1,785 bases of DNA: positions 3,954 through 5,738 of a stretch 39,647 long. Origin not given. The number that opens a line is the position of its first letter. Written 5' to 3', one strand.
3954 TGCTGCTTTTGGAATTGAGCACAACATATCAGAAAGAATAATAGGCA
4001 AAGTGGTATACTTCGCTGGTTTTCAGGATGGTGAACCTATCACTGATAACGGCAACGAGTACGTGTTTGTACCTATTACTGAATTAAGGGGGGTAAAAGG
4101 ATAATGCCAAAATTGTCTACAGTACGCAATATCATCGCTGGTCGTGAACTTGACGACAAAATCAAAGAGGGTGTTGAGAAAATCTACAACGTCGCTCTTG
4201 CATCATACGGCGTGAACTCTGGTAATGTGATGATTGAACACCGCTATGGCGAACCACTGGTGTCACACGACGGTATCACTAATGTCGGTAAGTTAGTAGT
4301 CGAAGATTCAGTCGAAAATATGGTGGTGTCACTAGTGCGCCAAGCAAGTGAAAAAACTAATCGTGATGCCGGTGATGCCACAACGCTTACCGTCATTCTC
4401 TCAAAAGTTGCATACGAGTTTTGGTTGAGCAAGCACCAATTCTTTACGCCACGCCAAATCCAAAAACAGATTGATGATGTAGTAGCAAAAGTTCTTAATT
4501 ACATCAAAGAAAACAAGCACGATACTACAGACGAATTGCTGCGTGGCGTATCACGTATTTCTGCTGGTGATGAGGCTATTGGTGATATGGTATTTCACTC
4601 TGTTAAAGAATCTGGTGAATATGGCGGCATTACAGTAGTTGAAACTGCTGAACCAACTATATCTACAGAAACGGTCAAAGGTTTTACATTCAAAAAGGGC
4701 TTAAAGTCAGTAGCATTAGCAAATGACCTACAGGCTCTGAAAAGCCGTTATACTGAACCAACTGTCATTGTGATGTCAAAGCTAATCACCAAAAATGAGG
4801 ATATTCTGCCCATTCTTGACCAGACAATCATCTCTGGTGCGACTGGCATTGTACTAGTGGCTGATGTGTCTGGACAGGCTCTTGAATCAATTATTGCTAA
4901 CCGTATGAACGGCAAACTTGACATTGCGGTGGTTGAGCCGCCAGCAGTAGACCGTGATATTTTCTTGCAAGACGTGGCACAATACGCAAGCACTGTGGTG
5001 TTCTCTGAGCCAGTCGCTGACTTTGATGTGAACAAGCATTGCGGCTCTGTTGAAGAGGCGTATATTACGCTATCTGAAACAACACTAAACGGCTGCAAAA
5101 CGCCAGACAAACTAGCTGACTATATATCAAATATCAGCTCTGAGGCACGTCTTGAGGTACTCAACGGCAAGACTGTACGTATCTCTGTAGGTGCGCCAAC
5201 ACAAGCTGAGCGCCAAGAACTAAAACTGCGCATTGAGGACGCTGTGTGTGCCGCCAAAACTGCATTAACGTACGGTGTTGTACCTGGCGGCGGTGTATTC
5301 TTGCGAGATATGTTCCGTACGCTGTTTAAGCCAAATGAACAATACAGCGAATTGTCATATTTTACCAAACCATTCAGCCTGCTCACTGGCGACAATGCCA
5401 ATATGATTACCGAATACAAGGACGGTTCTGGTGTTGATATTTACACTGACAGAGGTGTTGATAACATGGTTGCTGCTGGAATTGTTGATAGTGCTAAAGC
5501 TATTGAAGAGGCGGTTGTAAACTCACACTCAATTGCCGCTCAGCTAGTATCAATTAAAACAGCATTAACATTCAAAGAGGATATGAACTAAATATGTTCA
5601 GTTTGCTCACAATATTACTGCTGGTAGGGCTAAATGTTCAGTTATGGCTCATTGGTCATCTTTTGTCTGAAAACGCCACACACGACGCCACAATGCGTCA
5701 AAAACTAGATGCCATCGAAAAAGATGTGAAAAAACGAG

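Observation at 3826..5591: Complete GroES-GroEL-like chaperonin pair in a phage genome under 40 kb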

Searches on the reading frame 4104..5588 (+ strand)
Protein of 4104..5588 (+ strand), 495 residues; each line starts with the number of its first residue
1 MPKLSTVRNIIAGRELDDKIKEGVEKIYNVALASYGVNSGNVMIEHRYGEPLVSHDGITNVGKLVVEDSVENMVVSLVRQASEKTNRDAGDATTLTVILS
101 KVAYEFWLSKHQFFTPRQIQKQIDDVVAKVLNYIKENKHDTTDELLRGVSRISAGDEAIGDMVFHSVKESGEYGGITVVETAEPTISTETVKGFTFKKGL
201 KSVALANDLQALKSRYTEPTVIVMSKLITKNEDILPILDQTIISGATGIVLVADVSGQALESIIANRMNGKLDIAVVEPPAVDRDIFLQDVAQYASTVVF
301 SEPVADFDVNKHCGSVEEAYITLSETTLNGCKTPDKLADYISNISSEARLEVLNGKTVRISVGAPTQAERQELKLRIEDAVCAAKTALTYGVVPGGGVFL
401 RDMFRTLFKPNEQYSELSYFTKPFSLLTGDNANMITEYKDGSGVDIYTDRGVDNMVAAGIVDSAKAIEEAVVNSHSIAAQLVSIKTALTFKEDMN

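Call 3: search_protein_families(library=pfam, proteins=[window:4104-5588:+], max_evalue=1)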
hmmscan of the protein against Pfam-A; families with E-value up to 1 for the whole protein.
window:4104-5588:+ (495 aa): 1 family
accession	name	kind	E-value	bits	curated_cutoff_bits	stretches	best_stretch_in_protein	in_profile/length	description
PF00118.29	Cpn60_TCP1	-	3.5e-26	92.4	34.3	2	29-412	3-391/490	TCP-1/cpn60 chaperonin family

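Call 4: search_protein_families(library=phrogs, proteins=[window:4104-5588:+], max_evalue=0.01)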
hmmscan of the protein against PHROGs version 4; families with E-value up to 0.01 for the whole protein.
window:4104-5588:+ (495 aa): 1 family
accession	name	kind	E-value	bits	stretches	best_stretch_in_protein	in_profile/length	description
phrog_5725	-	other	1.5e-101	341.6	1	6-494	3-537/540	chaperonin groEL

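Call 6: search_solved_structures(query=window:4104-5588:+, max_evalue=0.001, show_alignments=2)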
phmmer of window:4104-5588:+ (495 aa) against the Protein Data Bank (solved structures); distinct sequences matched with E-value up to 0.001: 68 (the best 60 are shown).
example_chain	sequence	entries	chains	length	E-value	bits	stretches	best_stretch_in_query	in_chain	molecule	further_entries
9rwr_A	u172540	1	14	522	1e-45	159.8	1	20-491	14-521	Ancestral Fibrobacteres-Chlorobi-Bacteroidetes Group Chaperonin (AFCB)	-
8wuw_A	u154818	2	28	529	1.5e-44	155.9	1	8-400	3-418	Chaperonin GroEL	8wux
5da8_A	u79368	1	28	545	3.7e-44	154.6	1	6-493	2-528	60 kDa chaperonin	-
4v4o_A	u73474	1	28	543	4.9e-43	150.9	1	20-401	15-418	cpn60(GroEL)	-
3rtk_A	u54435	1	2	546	1.2e-42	149.6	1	19-487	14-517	60 kDa chaperonin 2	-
6kfv_A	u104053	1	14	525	1.9e-42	148.9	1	9-485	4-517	60 kDa chaperonin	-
9c0d_A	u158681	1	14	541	1.4e-40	142.8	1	21-488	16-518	Chaperonin GroEL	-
8wu4_A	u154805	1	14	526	3e-39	138.4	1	18-401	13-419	Chaperonin GroEL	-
8wuc_A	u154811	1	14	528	3.1e-39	138.4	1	18-401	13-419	Chaperonin GroEL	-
9k47_A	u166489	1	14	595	1.1e-38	136.5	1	19-489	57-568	glomalin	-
1sjp_A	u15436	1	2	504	3.1e-38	135.1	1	48-487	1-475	60 kDa chaperonin 2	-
8pe8_A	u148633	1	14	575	5e-38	134.4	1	20-483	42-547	Mitochondrial heat shock protein 60-like protein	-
5cdi_A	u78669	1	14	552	1.8e-37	132.5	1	19-480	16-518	Chaperonin 60B1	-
4wsc_A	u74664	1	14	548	3.5e-35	125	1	12-485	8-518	60 kDa chaperonin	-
1pcq_A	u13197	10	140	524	3.7e-35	125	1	12-484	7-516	groEL protein | 60 KDA CHAPERONIN | Chaperonin GroEL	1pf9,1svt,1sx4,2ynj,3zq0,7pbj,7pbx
6tmt_A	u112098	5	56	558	5e-18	68.5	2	328-424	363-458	Putative GroEL-like chaperonine protein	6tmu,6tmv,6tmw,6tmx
6hdd_A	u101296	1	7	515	1.3e-10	44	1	20-152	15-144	Putative chaperonin GroEL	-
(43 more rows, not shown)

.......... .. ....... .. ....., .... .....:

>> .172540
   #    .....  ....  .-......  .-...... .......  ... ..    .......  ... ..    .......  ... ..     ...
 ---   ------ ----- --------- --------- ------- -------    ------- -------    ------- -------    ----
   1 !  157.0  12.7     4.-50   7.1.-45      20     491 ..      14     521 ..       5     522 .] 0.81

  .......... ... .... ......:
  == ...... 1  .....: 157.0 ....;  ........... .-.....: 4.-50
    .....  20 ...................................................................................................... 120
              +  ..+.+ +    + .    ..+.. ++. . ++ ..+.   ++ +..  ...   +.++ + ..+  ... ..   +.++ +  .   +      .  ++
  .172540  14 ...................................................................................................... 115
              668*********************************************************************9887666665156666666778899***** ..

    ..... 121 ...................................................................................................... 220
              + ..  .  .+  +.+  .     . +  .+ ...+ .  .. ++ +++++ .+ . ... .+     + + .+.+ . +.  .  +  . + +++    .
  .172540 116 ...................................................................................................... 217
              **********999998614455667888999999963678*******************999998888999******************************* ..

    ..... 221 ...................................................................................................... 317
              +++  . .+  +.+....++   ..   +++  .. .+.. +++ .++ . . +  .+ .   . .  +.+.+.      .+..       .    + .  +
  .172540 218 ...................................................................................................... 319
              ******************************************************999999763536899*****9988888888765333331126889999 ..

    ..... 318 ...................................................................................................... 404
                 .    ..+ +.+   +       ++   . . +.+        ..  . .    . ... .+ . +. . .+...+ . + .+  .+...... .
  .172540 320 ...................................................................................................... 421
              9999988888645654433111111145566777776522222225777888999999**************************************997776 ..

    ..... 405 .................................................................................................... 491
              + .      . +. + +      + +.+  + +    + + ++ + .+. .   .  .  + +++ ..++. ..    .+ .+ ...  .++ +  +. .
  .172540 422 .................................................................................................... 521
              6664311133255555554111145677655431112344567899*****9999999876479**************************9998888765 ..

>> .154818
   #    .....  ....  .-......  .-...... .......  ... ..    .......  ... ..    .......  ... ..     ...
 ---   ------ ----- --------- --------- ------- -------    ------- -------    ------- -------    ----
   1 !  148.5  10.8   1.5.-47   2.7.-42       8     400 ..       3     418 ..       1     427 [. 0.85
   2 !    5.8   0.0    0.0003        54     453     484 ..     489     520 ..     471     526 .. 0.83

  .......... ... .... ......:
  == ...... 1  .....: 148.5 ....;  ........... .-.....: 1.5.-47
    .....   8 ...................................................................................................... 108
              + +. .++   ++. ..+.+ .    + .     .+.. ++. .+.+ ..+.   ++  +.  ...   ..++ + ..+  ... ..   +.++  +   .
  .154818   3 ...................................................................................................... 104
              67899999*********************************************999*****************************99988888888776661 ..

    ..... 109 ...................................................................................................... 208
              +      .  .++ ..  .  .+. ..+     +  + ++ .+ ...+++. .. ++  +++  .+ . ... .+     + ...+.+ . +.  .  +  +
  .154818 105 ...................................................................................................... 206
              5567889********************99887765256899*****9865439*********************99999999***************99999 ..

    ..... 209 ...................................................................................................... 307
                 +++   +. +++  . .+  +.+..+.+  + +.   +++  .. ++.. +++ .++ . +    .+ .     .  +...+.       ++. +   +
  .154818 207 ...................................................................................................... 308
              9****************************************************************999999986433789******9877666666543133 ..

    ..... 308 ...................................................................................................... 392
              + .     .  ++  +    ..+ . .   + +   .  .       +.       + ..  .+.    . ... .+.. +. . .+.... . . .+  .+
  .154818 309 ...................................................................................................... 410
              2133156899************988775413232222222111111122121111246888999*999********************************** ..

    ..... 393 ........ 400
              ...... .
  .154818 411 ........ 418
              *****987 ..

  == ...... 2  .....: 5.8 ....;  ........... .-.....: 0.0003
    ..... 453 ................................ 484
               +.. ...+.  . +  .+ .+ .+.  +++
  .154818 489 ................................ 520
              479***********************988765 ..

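Call 8: search_dna_similar(query=window:4104-5588:+, collection=phages, mode=protein, max_rows=40)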
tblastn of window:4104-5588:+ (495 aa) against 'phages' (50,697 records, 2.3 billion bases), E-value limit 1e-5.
Records with a match: 208; places in all: 208; records where one place covers at least 80% of the query: 190.
Best place of each record, by identity: <60% 208.
By first word of the organism name: Vibrio 81; Flavobacterium 72; Cellulophaga 9; uncultured 7; Bacteroides 6; Staphylococcus 6; Listeria 6; Bacteriophage 5; Caudoviricetes 3; Salmonella 3; and 7 more.
By host as written in the record: - 79; Flavobacterium sp. BAL314 68; Listeria monocytogenes 6; Staphylococcus aureus 5; Flavobacterium sp. LMO8 4; Cellulophaga sp. HaHa_2_95 4; Vibrio parahaemolyticus 3; Vibrio alginolyticus CECT 521 2; and 30 more.
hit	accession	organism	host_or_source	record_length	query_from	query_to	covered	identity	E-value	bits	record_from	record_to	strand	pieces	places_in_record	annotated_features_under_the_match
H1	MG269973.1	TM7 phage DolZOral124_53_65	candidate division TM7 ...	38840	1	495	100%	57.4%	4e-172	543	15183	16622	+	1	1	chaperonin Cpn60 / TCP-1 family protein | hypothetical protein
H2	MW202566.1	Caudoviricetes sp.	Manatee Spring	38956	8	483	96%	27.7%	3e-32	137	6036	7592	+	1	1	groeL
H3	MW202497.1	Caudoviricetes sp.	Manatee Spring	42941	8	490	98%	27.1%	1e-29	129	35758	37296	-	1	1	groeL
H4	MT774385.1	uncultured phage cr108_1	human feces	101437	8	488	97%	27.0%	9e-28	123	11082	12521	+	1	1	chaperonin GroEL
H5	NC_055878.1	uncultured phage cr108_1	human feces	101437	8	488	97%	27.0%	9e-28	123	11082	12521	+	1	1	chaperonin groEL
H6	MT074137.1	Bacteroides phage DAC16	Bacteroides thetaiotaomicron VPI-5485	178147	8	493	98%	26.6%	2e-39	158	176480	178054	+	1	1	hypothetical protein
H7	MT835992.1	Bacteriophage sp.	human fecal samples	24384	8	493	98%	26.6%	1e-45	177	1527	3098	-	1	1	record has no annotation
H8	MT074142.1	Bacteroides phage DAC23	Bacteroides thetaiotaomicron VPI-5490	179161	8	493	98%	26.5%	6e-39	157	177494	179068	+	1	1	hypothetical protein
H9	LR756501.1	uncultured phage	metagenomic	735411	8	495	99%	26.3%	6e-37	151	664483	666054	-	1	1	record has no annotation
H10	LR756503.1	uncultured phage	metagenomic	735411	8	495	99%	26.3%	6e-37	151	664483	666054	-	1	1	record has no annotation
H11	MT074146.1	Bacteroides phage SJC03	Bacteroides thetaiotaomicron VPI-5494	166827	8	493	98%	26.3%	4e-39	157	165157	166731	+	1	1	hypothetical protein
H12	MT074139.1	Bacteroides phage DAC19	Bacteroides thetaiotaomicron VPI-5487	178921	8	493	98%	26.3%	4e-39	157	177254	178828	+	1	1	hypothetical protein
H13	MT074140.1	Bacteroides phage DAC20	Bacteroides thetaiotaomicron VPI-5488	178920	8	493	98%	26.3%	4e-39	157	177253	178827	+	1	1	hypothetical protein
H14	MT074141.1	Bacteroides phage DAC22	Bacteroides thetaiotaomicron VPI-5489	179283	8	493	98%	26.3%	4e-39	157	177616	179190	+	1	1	hypothetical protein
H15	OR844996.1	Staphylococcus phage SA 1306 Kay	Staphylococcus aureus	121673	23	483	93%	27.6%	2e-41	164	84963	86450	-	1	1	record has no annotation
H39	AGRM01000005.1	Salmonella enterica subsp. houtenae str. ATCC BAA-1581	Homo sapiens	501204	19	489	95%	25.3%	3e-32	137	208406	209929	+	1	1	chaperonin GroL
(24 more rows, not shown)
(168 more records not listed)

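Call 9: get_annotated_region(hit=H1, flank=4000)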
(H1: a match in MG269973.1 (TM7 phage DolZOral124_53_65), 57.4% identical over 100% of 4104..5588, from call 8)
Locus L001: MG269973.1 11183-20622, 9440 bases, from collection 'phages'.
description: TM7 phage DolZOral124_53_65, complete genome.
organism: TM7 phage DolZOral124_53_65 (NCBI taxid 2053587)
taxonomy: Viruses; Duplodnaviria; Heunggongvirae; Uroviricota; Caudoviricetes
host: candidate division TM7 DolZOral124_TM7_55_12; source: swab of the gingival sulcus of a bottlenose dolphin; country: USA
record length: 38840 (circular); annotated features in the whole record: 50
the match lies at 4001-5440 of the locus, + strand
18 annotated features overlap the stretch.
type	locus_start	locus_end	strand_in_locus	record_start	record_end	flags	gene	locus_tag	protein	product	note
CDS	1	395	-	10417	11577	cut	-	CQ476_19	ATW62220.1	hypothetical protein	-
CDS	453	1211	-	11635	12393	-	-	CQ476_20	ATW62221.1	exonuclease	-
CDS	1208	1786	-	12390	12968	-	-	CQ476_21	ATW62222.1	hypothetical protein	-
CDS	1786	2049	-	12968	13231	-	-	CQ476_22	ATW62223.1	hypothetical protein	-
CDS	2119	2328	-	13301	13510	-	-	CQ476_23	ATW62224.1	hypothetical protein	-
CDS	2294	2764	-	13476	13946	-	-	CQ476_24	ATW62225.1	hypothetical protein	-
CDS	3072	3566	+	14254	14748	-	-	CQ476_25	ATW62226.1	hypothetical protein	-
CDS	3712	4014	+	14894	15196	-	-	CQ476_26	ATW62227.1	hypothetical protein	-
CDS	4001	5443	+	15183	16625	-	-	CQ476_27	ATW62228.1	chaperonin Cpn60 / TCP-1 family protein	-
CDS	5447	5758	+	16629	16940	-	-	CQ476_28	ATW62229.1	hypothetical protein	-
CDS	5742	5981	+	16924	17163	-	-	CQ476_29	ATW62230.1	hypothetical protein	-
CDS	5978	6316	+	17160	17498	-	-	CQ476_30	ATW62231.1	hypothetical protein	-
CDS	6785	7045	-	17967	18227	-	-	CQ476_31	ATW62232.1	lysozyme-like domain protein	-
CDS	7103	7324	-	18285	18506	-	-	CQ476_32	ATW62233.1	hypothetical protein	-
CDS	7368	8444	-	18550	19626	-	-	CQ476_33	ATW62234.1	homeodomain-like protein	-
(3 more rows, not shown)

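Call 10: get_annotated_region(hit=H2, flank=3000)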
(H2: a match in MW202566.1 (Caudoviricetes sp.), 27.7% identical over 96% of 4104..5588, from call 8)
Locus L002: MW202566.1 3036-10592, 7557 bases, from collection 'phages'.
description: Myoviridae sp. isolate cthkR962, complete genome.
organism: Caudoviricetes sp. (NCBI taxid 2832643)
taxonomy: Viruses; Duplodnaviria; Heunggongvirae; Uroviricota; Caudoviricetes
host: -; source: Manatee Spring; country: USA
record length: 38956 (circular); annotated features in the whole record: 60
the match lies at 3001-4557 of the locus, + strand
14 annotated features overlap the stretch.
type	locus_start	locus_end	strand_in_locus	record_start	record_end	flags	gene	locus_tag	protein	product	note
CDS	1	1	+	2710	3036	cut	-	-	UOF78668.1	hypothetical protein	-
CDS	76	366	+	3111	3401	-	-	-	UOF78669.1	hypothetical protein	-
CDS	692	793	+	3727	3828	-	-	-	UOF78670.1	hypothetical protein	-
CDS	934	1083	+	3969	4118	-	-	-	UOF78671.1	hypothetical protein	-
CDS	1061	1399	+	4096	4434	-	-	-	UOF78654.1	hypothetical protein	-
CDS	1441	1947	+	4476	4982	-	-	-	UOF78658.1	adenine specific DNA methyltransferase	-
CDS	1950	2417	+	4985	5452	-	-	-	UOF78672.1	hypothetical protein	-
CDS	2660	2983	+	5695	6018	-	-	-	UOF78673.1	mhsp60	-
CDS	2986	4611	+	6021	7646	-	-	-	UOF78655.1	groeL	-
CDS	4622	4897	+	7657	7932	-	-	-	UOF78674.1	hypothetical protein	-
CDS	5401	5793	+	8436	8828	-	-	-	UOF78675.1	hypothetical protein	-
CDS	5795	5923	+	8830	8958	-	-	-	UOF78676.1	hypothetical protein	-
CDS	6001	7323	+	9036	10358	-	-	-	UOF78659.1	large subunit terminase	-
CDS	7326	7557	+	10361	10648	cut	-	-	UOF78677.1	hypothetical protein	-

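Call 11: get_annotated_region(hit=H3, flank=3000)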
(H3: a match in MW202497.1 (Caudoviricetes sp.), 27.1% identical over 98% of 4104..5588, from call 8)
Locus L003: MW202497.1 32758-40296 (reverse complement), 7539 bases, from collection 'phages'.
description: Siphoviridae sp. isolate ctf1B273, complete genome.
organism: Caudoviricetes sp. (NCBI taxid 2832643)
taxonomy: Viruses; Duplodnaviria; Heunggongvirae; Uroviricota; Caudoviricetes
host: -; source: Manatee Spring; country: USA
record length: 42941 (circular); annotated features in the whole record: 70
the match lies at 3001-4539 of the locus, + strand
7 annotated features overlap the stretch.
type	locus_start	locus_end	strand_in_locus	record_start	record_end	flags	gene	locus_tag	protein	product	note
CDS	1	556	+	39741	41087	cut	-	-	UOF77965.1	large subunit terminase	-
CDS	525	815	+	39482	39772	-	-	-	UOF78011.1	hypothetical protein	-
CDS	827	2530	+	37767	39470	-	-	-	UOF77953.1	glycosyl transferase family 2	-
CDS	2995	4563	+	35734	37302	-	-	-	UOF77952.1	groeL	-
CDS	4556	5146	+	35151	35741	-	-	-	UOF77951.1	glycosyltransferase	-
CDS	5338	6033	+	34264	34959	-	-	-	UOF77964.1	capping protein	-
CDS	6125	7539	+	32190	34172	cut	-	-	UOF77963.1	portal protein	-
